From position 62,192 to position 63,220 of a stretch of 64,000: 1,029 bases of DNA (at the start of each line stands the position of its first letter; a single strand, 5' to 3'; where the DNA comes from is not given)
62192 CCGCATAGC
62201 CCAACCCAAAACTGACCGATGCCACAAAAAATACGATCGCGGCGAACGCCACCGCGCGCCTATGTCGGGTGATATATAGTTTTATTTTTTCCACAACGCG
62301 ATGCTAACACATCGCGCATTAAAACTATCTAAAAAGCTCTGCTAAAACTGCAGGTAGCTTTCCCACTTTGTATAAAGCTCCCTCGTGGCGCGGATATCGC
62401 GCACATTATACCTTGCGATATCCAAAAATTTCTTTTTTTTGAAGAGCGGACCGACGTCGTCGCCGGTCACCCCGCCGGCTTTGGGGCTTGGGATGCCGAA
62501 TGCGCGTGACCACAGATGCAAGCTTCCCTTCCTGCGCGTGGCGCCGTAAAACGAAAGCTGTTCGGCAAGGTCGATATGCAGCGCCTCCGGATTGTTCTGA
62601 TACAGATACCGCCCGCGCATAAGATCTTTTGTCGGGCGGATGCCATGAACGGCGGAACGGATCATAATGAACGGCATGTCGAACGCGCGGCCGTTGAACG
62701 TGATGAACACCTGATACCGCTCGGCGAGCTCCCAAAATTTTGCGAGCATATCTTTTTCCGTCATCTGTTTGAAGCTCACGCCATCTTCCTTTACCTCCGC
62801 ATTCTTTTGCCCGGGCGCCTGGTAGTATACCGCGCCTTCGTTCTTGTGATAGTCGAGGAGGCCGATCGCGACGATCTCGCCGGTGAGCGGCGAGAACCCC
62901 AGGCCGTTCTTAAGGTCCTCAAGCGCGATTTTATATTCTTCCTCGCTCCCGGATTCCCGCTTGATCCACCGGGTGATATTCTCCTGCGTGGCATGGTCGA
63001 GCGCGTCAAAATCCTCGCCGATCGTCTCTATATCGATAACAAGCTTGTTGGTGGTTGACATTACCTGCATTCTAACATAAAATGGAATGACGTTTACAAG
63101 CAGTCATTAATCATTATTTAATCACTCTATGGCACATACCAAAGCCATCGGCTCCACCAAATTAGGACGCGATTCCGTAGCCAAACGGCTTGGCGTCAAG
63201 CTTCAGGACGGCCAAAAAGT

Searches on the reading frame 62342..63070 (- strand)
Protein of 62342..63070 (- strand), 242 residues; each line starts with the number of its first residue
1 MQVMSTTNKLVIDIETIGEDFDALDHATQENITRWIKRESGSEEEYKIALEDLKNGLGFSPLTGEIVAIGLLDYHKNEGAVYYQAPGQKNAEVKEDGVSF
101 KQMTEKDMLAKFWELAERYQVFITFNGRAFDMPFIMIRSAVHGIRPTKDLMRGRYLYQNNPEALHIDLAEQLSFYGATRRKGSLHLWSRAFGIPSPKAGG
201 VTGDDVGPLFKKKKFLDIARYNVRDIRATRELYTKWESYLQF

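Call 70: search_protein_families(library=pfam, proteins=[window:62342-63070:-], max_evalue=0.00001)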
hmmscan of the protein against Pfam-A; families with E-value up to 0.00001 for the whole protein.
window:62342-63070:- (242 aa): 3 families
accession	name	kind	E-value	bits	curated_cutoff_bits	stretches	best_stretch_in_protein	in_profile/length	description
PF10108.15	DNA_pol_B_exo2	-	3.6e-19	69.7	24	1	98-237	30-174/213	Predicted 3'-5' exonuclease related to the exonuclease domain of PolB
PF13482.12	RNase_H_2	-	1.3e-10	41.9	22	1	58-236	9-164/165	RNase_H superfamily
PF03104.25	DNA_pol_B_exo1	-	1.5e-06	28.3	23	1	101-145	139-185/242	DNA polymerase family B, exonuclease domain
